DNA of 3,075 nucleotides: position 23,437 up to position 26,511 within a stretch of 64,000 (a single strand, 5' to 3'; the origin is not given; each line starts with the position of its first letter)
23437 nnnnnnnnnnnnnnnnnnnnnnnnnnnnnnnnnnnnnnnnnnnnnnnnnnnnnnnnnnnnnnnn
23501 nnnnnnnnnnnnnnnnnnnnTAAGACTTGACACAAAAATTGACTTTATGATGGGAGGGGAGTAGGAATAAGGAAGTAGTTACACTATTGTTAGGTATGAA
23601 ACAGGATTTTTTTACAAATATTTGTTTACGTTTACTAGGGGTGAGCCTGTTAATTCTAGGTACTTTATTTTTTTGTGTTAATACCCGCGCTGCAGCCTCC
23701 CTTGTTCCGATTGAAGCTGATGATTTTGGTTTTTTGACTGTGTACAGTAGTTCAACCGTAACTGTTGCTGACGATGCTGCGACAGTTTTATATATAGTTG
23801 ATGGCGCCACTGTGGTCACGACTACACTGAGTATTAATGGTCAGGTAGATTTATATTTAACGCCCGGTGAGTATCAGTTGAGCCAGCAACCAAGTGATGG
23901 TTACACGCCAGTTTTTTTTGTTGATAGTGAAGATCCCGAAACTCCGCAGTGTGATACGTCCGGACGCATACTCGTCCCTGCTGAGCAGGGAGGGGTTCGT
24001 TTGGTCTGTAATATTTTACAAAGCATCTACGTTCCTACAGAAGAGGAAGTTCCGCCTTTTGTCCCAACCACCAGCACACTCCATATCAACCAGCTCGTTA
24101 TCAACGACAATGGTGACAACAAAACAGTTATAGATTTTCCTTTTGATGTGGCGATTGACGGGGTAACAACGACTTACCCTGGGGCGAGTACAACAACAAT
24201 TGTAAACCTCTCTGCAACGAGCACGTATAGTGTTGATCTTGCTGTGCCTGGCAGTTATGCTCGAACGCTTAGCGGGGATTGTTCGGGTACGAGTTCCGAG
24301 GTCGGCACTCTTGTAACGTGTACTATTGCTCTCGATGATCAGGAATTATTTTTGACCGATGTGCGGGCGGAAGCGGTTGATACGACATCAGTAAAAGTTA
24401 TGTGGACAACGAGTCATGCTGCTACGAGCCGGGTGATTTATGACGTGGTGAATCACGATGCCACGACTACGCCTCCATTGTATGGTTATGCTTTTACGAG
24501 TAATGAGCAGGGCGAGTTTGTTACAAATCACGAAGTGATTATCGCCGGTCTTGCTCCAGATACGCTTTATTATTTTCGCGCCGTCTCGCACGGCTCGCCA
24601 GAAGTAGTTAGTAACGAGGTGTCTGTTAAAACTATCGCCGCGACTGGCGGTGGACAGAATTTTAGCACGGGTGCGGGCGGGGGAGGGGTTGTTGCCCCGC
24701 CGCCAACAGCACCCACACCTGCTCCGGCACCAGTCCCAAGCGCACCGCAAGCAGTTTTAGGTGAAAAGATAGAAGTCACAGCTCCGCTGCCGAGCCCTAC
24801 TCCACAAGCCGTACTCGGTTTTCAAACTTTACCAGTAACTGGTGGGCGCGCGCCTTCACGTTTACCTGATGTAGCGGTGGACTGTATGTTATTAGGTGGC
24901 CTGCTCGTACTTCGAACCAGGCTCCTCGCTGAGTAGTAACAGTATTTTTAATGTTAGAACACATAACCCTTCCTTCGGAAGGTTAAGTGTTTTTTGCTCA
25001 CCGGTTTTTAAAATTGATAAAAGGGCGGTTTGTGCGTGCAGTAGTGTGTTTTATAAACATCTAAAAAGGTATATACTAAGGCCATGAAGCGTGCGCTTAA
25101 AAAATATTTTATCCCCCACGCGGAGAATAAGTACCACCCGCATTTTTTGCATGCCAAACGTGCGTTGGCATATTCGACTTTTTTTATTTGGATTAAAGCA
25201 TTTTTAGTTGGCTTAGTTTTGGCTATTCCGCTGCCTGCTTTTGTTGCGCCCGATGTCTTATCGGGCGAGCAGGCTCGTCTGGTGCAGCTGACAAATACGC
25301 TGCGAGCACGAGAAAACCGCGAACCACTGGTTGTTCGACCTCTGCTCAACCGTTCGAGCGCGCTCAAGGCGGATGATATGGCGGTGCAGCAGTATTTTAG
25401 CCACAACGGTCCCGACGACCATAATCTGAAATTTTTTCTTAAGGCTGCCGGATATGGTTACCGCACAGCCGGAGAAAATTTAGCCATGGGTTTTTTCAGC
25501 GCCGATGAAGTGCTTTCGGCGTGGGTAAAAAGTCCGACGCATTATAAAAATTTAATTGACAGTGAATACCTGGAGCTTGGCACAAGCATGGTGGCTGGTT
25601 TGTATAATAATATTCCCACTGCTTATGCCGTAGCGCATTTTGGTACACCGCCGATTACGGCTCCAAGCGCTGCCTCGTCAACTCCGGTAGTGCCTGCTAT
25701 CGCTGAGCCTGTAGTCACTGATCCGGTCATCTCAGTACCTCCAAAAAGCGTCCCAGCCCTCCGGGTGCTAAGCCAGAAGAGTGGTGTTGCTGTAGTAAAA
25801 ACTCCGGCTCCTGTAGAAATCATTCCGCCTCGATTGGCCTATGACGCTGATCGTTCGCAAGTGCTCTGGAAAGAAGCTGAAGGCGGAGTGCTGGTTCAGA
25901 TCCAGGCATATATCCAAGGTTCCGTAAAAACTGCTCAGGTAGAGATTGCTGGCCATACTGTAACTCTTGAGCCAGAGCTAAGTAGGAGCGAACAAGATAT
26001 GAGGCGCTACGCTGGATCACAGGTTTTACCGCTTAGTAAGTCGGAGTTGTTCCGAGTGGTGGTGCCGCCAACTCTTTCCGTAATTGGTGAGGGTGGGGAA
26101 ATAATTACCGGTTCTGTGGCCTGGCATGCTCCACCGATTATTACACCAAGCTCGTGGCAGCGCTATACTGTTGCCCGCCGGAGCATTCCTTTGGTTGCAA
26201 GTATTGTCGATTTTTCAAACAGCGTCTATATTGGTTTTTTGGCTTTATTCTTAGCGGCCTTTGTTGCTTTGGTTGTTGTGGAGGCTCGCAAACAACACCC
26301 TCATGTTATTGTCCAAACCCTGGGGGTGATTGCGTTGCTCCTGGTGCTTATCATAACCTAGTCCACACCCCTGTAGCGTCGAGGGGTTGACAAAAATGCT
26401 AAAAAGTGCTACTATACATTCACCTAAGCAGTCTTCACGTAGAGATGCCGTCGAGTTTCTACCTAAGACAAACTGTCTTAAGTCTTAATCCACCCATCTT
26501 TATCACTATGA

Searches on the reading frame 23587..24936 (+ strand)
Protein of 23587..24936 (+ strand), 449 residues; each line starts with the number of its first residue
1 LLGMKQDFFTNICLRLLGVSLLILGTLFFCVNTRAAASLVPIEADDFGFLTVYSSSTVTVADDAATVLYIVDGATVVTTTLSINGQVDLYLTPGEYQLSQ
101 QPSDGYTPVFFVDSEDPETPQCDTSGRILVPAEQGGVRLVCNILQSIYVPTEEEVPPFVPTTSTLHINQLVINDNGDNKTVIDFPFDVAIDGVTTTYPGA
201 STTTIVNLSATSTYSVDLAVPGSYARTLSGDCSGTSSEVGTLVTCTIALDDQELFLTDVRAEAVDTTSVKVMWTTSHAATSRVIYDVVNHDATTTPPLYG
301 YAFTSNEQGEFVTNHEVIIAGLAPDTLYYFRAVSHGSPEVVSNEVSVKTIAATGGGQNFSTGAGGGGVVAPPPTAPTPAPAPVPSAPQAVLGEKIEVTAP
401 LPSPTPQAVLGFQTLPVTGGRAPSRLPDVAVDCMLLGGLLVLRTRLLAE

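Call 71: search_protein_families(library=pfam, proteins=[window:23587-24936:+], max_evalue=0.00001)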
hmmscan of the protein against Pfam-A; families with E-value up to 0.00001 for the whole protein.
window:23587-24936:+ (449 aa): 1 family
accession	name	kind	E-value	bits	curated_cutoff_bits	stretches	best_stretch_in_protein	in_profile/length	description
PF16656.11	Pur_ac_phosph_N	-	4e-09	37.3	30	1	263-349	10-93/93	Purple acid Phosphatase, N-terminal domain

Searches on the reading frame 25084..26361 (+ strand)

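Call 71: search_protein_families(library=pfam, proteins=[window:25084-26361:+], max_evalue=0.00001)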
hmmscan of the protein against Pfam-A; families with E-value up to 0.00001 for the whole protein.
window:25084-26361:+ (425 aa): 1 family
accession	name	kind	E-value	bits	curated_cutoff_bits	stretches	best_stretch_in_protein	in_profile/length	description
PF00188.32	CAP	-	2.9e-11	44.7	21.1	1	68-170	2-103/117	Cysteine-rich secretory protein family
